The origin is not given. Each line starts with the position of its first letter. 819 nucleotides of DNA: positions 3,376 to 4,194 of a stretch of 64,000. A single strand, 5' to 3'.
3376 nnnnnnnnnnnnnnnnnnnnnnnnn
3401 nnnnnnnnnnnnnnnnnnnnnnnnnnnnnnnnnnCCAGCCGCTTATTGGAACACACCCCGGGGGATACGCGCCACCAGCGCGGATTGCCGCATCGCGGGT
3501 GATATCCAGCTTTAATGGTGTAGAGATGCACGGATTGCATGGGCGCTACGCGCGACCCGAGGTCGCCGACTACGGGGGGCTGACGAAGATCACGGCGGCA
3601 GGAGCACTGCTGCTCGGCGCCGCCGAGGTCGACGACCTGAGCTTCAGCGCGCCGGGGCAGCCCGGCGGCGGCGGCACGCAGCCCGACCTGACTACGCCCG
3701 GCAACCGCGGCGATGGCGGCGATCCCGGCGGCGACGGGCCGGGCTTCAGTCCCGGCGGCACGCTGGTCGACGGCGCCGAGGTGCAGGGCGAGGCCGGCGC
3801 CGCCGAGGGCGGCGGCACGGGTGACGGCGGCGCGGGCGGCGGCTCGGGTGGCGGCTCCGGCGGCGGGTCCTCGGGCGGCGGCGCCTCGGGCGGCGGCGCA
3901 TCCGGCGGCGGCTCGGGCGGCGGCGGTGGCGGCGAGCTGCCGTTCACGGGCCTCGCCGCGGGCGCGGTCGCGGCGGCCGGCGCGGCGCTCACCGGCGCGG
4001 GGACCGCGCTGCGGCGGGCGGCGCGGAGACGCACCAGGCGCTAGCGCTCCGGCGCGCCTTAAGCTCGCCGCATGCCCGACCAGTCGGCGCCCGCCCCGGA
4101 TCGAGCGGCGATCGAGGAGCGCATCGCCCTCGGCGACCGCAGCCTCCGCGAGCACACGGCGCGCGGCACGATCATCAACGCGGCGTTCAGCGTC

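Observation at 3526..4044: Canonical lasso-peptide leader motif fused to a 172-aa glycine-rich, LPXTG sortase-anchored protein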

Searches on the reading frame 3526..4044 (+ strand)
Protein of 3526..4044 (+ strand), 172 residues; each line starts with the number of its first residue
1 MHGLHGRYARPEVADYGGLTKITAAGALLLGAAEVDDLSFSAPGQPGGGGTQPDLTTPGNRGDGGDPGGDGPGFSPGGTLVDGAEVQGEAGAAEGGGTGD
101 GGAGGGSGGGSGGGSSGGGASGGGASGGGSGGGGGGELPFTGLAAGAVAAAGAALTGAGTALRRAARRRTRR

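Call 7: search_protein_families(library=ncbifam, proteins=[window:3526-4044:+], max_evalue=0.1)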
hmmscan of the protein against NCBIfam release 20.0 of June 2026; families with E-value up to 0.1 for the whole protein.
window:3526-4044:+ (172 aa): 0 families

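Call 8: search_protein_families(library=pfam, proteins=[window:3526-4044:+], max_evalue=0.1)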
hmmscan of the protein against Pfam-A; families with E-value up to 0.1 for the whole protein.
window:3526-4044:+ (172 aa): 0 families

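Call 10: find_encoding_contigs(protein=window:3526-4044:+, flank=10000, max_places=6)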
Protein window:3526-4044:+ (172 aa): 3 contigs read that carry it; 3 places shown.
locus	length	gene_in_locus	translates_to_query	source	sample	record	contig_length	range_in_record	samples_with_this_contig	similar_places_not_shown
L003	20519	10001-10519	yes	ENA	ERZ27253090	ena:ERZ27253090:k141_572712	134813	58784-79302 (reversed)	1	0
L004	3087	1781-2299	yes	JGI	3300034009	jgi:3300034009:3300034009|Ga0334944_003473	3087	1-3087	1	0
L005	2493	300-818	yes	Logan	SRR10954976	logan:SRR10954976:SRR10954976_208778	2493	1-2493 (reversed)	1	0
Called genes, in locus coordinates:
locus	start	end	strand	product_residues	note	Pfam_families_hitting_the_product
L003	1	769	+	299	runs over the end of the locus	PF00378:ECH_1, PF16113:ECH_2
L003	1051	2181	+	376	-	-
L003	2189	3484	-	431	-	PF02985:HEAT (faint), PF13646:HEAT_2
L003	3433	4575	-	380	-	PF14907:NTP_transf_5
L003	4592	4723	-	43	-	-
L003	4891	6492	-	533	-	PF13522:GATase_6 (weak), PF13537:GATase_7, PF00733:Asn_synthase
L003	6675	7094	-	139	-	PF13471:Transglut_core3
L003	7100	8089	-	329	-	PF27840:ScmC (faint), PF07475:Hpr_kinase_C (weak)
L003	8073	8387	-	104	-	PF05402:PqqD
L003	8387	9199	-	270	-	PF01061:ABC2_membrane, PF12698:ABC2_membrane_3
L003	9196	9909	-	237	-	PF00005:ABC_tran, PF13304:AAA_21 (faint)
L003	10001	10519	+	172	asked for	-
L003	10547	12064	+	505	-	PF13440:Polysacc_synt_3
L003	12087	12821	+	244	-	PF13489:Methyltransf_23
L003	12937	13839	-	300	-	PF00196:GerE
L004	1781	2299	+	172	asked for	-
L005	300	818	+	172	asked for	-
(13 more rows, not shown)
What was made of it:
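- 3526..4044 (+): Gene for the 172-aa leader-bearing, LPFTG-ending protein (long precursor). Identical gene called in 3 assemblies (call 10).
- Checked: Three independent assemblies call the same gene (call 10).
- The same gene is called in independent assemblies (call 10).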

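Call 15: find_homologous_proteins(query=window:3526-4044:+, max_evalue=10)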
Query window:3526-4044:+ (172 aa): 68 proteins with E <= 10 among 8000 candidates.
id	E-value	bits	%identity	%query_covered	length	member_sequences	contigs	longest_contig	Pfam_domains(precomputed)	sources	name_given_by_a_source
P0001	3.3e-23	100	48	94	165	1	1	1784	-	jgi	jgi:hypothetical protein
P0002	2.9e-19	87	41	92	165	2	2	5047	-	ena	-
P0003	7.4e-19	86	69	21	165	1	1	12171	-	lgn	-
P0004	4.9e-18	83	44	94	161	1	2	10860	-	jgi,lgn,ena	jgi:hypothetical protein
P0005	6.7e-18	83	46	99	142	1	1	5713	-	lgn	-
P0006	6.8e-18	83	39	91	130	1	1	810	-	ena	-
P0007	8.3e-18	83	100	4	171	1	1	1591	-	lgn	-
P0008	2.7e-17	81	40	87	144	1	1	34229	-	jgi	jgi:hypothetical protein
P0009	6.2e-17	80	44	83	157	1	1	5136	-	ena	-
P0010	1.8e-16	78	42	97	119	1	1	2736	-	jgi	jgi:hypothetical protein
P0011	3.5e-16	77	40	83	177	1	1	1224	-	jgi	jgi:hypothetical protein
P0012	3.0e-15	74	40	87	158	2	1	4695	-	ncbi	-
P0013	9.8e-15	73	30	62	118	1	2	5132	-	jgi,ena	jgi:hypothetical protein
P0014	1.2e-14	72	-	-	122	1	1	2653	-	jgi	jgi:alkaline phosphatase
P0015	2.0e-14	72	36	99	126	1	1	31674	-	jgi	jgi:hypothetical protein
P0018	3.1e-14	71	51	26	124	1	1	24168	-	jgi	jgi:hypothetical protein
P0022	8.0e-12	63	68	18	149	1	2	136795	-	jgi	jgi:hypothetical protein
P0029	8.3e-10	57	70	19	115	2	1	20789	-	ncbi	ncbi:MAG: hypothetical protein ACJ760_00315 [Thermoleophilaceae bacterium]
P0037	4.8e-6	44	44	95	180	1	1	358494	-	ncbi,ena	-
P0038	7.1e-6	44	54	20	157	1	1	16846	-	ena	-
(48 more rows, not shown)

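Call 18: find_encoding_contigs(protein=P0022, flank=10000, max_places=2)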
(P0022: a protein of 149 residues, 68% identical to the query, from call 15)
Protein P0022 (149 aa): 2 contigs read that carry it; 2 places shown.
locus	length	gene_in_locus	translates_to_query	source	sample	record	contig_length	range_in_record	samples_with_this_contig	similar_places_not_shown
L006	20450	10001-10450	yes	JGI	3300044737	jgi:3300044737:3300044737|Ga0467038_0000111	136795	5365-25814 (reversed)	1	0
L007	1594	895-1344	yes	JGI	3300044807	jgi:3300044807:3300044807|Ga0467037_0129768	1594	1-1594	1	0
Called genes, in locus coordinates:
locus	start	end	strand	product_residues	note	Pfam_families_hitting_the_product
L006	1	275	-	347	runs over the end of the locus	PF00535:Glycos_transf_2, PF13641:Glyco_tranf_2_3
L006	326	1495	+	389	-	PF13450:NAD_binding_8, PF03275:GLF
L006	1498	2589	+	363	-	PF00535:Glycos_transf_2, PF10111:Glyco_tranf_2_2 (faint), PF13641:Glyco_tranf_2_3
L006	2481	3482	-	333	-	PF00535:Glycos_transf_2, PF13641:Glyco_tranf_2_3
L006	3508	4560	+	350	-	PF00535:Glycos_transf_2, PF13641:Glyco_tranf_2_3, PF13632:Glyco_trans_2_3 (weak)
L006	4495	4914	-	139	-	PF10066:DUF2304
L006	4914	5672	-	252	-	PF00535:Glycos_transf_2, PF13641:Glyco_tranf_2_3 (weak)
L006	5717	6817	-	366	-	PF14907:NTP_transf_5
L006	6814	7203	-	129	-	PF13471:Transglut_core3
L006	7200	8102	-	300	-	PF27840:ScmC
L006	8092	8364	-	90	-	PF05402:PqqD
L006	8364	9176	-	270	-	PF01061:ABC2_membrane, PF12698:ABC2_membrane_3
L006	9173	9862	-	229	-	PF00005:ABC_tran, PF13304:AAA_21 (faint)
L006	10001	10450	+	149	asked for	-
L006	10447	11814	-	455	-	PF00291:PALP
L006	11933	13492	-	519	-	PF07638:Sigma70_ECF (weak), PF04542:Sigma70_r2, PF04545:Sigma70_r4 (weak), PF08281:Sigma70_r4_2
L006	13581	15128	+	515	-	PF00672:HAMP, PF00211:Guanylate_cyc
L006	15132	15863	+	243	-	PF01904:DUF72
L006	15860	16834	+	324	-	PF01435:Peptidase_M48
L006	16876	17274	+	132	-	-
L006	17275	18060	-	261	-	PF13406:SLT_2 (faint), PF01464:SLT (weak)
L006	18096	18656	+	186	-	PF06197:DUF998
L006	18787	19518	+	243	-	-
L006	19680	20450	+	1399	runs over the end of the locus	PF00082:Peptidase_S8, PF01839:FG-GAP (faint)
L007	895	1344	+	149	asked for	-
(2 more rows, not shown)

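Call 19: find_encoding_contigs(protein=P0037, flank=10000, max_places=2)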
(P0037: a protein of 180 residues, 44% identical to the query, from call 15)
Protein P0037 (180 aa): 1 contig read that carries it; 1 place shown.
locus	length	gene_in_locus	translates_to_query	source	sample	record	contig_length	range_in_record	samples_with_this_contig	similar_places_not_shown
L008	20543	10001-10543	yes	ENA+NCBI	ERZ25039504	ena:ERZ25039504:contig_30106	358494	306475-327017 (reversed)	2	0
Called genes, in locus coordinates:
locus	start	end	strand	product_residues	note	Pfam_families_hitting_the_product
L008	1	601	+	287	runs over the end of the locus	-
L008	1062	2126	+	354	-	-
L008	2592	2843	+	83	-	PF03808:Glyco_tran_WecG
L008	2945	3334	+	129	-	-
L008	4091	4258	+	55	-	-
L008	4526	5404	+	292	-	PF04932:Wzy_C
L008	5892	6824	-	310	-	PF14907:NTP_transf_5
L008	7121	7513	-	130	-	-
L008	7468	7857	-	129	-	-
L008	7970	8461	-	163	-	PF00551:Formyl_trans_N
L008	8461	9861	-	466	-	-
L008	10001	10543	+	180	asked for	-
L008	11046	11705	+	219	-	PF02985:HEAT (faint), PF13646:HEAT_2 (weak), PF00514:Arm (weak), PF03130:HEAT_PBS (faint), PF13646:HEAT_2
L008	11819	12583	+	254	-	PF27840:ScmC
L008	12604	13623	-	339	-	PF01513:NAD_kinase, PF00781:DAGK_cat, PF19279:YegS_C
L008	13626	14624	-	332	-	PF00753:Lactamase_B, PF12706:Lactamase_B_2 (weak)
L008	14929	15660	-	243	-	PF02880:PGM_PMM_III, PF00408:PGM_PMM_IV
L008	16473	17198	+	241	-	-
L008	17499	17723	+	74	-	-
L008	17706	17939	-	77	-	-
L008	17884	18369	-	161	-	PF13489:Methyltransf_23, PF01209:Ubie_methyltran (weak), PF00398:RrnaAD, PF02353:CMAS (weak), PF13847:Methyltransf_31, PF08241:Methyltransf_11, PF08242:Methyltransf_12, PF13649:Methyltransf_25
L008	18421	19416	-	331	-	PF01544:CorA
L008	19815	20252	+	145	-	PF08241:Methyltransf_11 (faint), PF08242:Methyltransf_12 (weak), PF13489:Methyltransf_23 (weak)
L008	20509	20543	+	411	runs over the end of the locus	PF00291:PALP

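Call 20: find_encoding_contigs(protein=P0008, flank=10000, max_places=2)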
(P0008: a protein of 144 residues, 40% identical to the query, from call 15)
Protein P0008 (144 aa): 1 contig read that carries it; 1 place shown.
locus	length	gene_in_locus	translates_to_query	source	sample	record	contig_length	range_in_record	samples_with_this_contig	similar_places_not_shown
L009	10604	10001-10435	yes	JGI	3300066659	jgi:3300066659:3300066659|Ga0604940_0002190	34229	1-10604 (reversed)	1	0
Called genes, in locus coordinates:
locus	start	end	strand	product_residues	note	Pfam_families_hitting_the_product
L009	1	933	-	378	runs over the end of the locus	PF02350:Epimerase_2, PF13579:Glyco_trans_4_4 (weak)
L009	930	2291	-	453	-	PF01425:Amidase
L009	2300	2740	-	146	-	PF00027:cNMP_binding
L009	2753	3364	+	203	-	PF01502:PRA-CH, PF01503:PRA-PH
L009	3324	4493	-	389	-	PF14907:NTP_transf_5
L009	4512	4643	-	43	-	-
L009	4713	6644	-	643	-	PF13522:GATase_6, PF13537:GATase_7, PF00733:Asn_synthase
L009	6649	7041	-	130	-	PF13471:Transglut_core3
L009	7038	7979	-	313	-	PF07475:Hpr_kinase_C (weak)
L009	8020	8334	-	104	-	PF05402:PqqD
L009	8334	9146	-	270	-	PF01061:ABC2_membrane, PF12698:ABC2_membrane_3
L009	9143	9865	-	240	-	PF00005:ABC_tran, PF13304:AAA_21 (faint)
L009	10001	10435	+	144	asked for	-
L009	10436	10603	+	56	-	?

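Call 23: find_encoding_contigs(protein=P0015, flank=10000, max_places=1)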
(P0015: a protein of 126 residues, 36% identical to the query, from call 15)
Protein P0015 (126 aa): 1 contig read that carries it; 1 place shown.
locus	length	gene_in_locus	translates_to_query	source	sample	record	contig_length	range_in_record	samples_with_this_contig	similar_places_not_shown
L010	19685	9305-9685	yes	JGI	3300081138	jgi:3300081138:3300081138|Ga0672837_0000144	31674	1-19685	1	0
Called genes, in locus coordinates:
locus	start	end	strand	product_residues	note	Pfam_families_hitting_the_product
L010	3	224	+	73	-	?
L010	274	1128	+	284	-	PF01040:UbiA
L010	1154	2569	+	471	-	-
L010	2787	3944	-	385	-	PF14907:NTP_transf_5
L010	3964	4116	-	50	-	-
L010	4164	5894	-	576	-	PF13522:GATase_6, PF13537:GATase_7, PF00733:Asn_synthase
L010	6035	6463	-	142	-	PF13471:Transglut_core3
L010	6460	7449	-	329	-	PF27840:ScmC (weak), PF07475:Hpr_kinase_C (weak)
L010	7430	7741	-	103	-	PF05402:PqqD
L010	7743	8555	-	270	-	PF01061:ABC2_membrane, PF12698:ABC2_membrane_3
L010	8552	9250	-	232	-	PF00005:ABC_tran, PF13304:AAA_21 (faint)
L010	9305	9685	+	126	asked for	-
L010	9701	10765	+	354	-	PF00535:Glycos_transf_2, PF13641:Glyco_tranf_2_3 (faint)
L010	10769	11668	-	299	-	PF04101:Glyco_tran_28_C (weak)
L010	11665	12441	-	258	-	-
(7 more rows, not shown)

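Call 24: find_encoding_contigs(protein=P0018, flank=10000, max_places=1)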
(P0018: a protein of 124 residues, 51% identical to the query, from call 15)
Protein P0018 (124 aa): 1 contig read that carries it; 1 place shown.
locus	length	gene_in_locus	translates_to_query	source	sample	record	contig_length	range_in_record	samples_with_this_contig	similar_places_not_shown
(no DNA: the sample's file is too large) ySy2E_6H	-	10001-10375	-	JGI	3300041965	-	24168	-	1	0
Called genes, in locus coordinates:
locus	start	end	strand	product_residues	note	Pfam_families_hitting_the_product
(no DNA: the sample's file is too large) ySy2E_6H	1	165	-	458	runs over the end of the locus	PF01565:FAD_binding_4, PF04030:ALO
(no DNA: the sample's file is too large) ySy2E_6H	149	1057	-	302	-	PF01040:UbiA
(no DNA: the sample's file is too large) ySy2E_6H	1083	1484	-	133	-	PF01641:SelR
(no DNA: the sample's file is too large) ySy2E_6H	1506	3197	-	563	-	PF02397:Bac_transf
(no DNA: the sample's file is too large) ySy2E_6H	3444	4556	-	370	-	PF14907:NTP_transf_5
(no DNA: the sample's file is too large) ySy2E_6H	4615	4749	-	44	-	-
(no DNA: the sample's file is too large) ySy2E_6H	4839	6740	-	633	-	PF13522:GATase_6, PF13537:GATase_7, PF00733:Asn_synthase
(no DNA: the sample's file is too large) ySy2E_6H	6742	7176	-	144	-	PF13471:Transglut_core3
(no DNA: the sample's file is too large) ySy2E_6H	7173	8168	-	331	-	PF27840:ScmC (faint)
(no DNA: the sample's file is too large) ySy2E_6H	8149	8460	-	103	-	PF05402:PqqD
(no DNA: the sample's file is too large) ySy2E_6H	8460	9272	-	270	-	PF01061:ABC2_membrane, PF12698:ABC2_membrane_3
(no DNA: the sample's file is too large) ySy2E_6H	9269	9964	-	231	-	-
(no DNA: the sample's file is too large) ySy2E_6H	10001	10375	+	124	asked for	-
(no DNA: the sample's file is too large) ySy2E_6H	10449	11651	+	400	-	-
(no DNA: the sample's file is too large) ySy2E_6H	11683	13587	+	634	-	PF13522:GATase_6, PF13537:GATase_7, PF00733:Asn_synthase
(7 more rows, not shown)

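Call 25: find_encoding_contigs(protein=P0029, flank=10000, max_places=1)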
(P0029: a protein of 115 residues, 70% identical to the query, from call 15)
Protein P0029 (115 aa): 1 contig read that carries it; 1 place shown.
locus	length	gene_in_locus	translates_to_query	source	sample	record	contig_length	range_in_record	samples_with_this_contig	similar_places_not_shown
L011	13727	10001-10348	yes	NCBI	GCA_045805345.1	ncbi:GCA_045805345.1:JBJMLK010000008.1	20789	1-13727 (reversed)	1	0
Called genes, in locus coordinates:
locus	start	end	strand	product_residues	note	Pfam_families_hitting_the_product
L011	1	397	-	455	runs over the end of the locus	PF01565:FAD_binding_4, PF04030:ALO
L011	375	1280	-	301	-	PF01040:UbiA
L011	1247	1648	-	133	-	PF01641:SelR, PF24046:At4g08330 (faint)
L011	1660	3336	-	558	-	PF02397:Bac_transf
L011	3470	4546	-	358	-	PF14907:NTP_transf_5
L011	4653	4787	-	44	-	-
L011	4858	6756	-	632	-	PF13522:GATase_6, PF13537:GATase_7, PF00733:Asn_synthase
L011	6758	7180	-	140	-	PF13471:Transglut_core3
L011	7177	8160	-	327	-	PF27840:ScmC (weak), PF07475:Hpr_kinase_C (weak)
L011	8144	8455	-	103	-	PF05402:PqqD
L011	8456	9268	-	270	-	PF01061:ABC2_membrane, PF12698:ABC2_membrane_3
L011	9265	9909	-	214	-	PF00005:ABC_tran, PF13304:AAA_21 (faint)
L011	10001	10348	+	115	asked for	-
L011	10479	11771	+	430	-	-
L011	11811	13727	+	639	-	PF13522:GATase_6, PF13537:GATase_7, PF00733:Asn_synthase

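Call 26: find_encoding_contigs(protein=P0038, flank=10000, max_places=1)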
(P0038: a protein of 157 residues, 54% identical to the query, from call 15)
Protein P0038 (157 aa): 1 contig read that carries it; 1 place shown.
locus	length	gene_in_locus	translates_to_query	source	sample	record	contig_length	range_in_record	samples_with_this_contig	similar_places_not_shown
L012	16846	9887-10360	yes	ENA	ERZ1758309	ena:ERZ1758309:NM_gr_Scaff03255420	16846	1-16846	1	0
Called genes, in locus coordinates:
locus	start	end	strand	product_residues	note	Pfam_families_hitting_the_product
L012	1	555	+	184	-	?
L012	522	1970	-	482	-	PF13439:Glyco_transf_4, PF13579:Glyco_trans_4_4, PF00534:Glycos_transf_1, PF13692:Glyco_trans_1_4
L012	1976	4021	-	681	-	PF00702:Hydrolase (faint)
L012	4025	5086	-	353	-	PF00535:Glycos_transf_2, PF13641:Glyco_tranf_2_3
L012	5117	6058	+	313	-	PF00535:Glycos_transf_2, PF13641:Glyco_tranf_2_3, PF13632:Glyco_trans_2_3 (weak)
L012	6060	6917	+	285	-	PF00535:Glycos_transf_2, PF13641:Glyco_tranf_2_3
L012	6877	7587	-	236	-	-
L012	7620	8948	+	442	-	PF13646:HEAT_2, PF02985:HEAT (faint), PF03130:HEAT_PBS (faint), PF13513:HEAT_EZ (faint), PF13646:HEAT_2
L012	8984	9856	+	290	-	PF14907:NTP_transf_5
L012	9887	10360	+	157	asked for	-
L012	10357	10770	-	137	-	PF01641:SelR, PF24046:At4g08330 (faint)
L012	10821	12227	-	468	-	-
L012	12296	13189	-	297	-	PF00378:ECH_1, PF16113:ECH_2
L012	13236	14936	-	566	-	-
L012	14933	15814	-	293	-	PF00350:Dynamin_N (faint), PF01926:MMR_HSR1, PF02421:FeoB_N, PF03193:RsgA_GTPase (faint), PF00009:GTP_EFTU, PF07650:KH_2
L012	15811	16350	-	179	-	PF02130:YbeY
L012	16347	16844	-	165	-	?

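Call 29: search_protein_families(library=pfam, proteins=[L008:7121-7513:-, L008:7468-7857:-, L008:7970-8461:-, L008:8461-9861:-, L008:11046-11705:+, L008:11819-12583:+, L008:5892-6824:-, L012:6877-7587:-, L012:10821-12227:-], max_evalue=1)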
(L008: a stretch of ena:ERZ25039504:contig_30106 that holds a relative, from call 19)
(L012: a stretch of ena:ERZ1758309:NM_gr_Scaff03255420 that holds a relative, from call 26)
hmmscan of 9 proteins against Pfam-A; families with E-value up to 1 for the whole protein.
L008:7121-7513:- (130 aa): 0 families

L008:7468-7857:- (129 aa): 0 families

L008:7970-8461:- (163 aa): 1 family
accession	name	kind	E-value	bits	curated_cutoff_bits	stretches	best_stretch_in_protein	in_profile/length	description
PF00551.24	Formyl_trans_N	-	4.7e-18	66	26.1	1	2-106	62-168/181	Formyl transferase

L008:8461-9861:- (466 aa): 1 family
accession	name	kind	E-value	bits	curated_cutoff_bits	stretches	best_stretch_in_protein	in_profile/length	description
PF06662.19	C5-epim_C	-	0.2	11.6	23.3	1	303-335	36-68/188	D-glucuronyl C5-epimerase C-terminus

L008:11046-11705:+ (219 aa): 8 families
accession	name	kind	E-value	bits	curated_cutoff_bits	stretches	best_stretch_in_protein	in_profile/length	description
PF13646.12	HEAT_2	-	2.5e-18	66.5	27.7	2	71-135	3-68/88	HEAT repeats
PF02985.28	HEAT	-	1.4e-10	40.8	23.5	2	68-96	1-29/31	HEAT repeat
PF00514.29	Arm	-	9.5e-08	32.3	20.6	1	65-96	10-41/41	Armadillo/beta-catenin-like repeat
PF03130.22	HEAT_PBS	-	2e-05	25.1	20.9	1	83-106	1-24/27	PBS lyase HEAT-like repeat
PF13513.12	HEAT_EZ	-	4.5e-05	24.3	27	2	66-94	27-55/55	HEAT-like repeat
PF22646.2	PPP2R1A-like_HEAT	-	0.019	15.9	27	1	64-97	4-37/78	PPP2R1A-like HEAT repeat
PF24768.1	ARM_ARMC5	-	0.024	14.4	79.9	1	45-116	133-204/289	ARMC5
PF19916.4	VMAP-M0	-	0.073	14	25.9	1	46-99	35-90/104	vWA-MoxR associated protein middle region 0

L008:11819-12583:+ (254 aa): 4 families
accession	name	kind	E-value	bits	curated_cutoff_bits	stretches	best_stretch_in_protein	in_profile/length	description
PF07475.17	Hpr_kinase_C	-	0.0012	18.8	33.3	1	92-143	7-58/171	HPr Serine kinase C-terminal domain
PF13671.12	AAA_33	-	0.019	15.7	27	1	108-138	4-35/143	AAA domain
PF06414.18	Zeta_toxin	-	0.35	10.7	22.3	1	108-141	21-52/199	Zeta toxin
PF01935.23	DUF87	-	0.59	10.6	23.2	1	104-125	24-45/220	Helicase HerA, central domain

L008:5892-6824:- (310 aa): 1 family
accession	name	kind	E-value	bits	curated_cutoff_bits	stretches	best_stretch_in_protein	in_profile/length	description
PF14907.12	NTP_transf_5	-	1.4e-27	97.3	31.2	1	32-240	2-215/249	Uncharacterised nucleotidyltransferase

L012:6877-7587:- (236 aa): 1 family
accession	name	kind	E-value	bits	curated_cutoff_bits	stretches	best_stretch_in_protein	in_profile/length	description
PF06299.18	DUF1045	-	0.78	10.1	24.3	0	4-46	38-80/159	Protein of unknown function (DUF1045)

L012:10821-12227:- (468 aa): 0 families

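Call 48: find_related_loci(query=A2, collection=metagenome_contigs, flank=10000)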
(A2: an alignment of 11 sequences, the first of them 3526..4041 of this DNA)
Query A2 (172 aa) in metagenome_contigs; peptide patterns used: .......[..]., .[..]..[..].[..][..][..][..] (x = any residue, [..] = any of these).
600 stretches matched a pattern, but none encodes a relative of the query by tblastn (E <= 1e-3).
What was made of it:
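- Tried and rejected: find_related_loci on metagenome_contigs with a narrower alignment matched 600 stretches, but none passed the tblastn check, probably because of low-complexity masking (call 48).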

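Call 65: find_encoding_contigs(protein=P0003, flank=10000, max_places=1)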
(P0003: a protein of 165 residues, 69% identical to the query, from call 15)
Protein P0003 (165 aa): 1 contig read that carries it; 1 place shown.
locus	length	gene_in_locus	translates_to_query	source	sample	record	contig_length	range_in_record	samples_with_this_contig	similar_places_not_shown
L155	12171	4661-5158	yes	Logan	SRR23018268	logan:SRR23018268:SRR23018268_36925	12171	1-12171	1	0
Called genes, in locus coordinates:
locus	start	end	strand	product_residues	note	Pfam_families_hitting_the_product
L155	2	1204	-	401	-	?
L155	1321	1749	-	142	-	PF13471:Transglut_core3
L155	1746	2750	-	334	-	PF07475:Hpr_kinase_C (weak)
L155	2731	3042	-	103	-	PF05402:PqqD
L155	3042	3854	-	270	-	PF01061:ABC2_membrane, PF12698:ABC2_membrane_3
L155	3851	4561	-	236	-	PF00005:ABC_tran, PF13304:AAA_21 (faint)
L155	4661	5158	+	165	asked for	-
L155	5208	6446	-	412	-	PF13231:PMT_2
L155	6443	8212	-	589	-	PF26371:AftB_C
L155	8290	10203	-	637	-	-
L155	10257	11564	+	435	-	PF02366:PMT (weak), PF13231:PMT_2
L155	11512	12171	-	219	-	?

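Call 66: find_encoding_contigs(protein=P0004, flank=10000, max_places=1)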
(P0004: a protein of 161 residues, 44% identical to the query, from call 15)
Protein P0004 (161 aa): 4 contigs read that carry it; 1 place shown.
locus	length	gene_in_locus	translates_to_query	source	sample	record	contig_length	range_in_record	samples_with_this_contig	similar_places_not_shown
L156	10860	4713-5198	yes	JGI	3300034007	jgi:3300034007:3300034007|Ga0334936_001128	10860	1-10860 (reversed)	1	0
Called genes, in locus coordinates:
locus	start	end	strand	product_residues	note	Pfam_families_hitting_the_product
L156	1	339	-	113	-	?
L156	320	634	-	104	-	PF05402:PqqD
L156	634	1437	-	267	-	PF01061:ABC2_membrane, PF12698:ABC2_membrane_3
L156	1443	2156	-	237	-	PF00005:ABC_tran, PF13304:AAA_21 (faint)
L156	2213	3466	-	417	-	PF20706:GT4-conflict, PF00534:Glycos_transf_1, PF13524:Glyco_trans_1_2, PF13692:Glyco_trans_1_4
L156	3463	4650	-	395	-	PF13439:Glyco_transf_4 (weak), PF13579:Glyco_trans_4_4, PF13692:Glyco_trans_1_4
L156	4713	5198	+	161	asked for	-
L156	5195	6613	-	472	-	PF04932:Wzy_C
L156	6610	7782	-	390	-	-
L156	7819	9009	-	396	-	PF13439:Glyco_transf_4, PF13579:Glyco_trans_4_4, PF20706:GT4-conflict, PF00534:Glycos_transf_1, PF13692:Glyco_trans_1_4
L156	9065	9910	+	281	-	PF00535:Glycos_transf_2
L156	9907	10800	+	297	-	PF00535:Glycos_transf_2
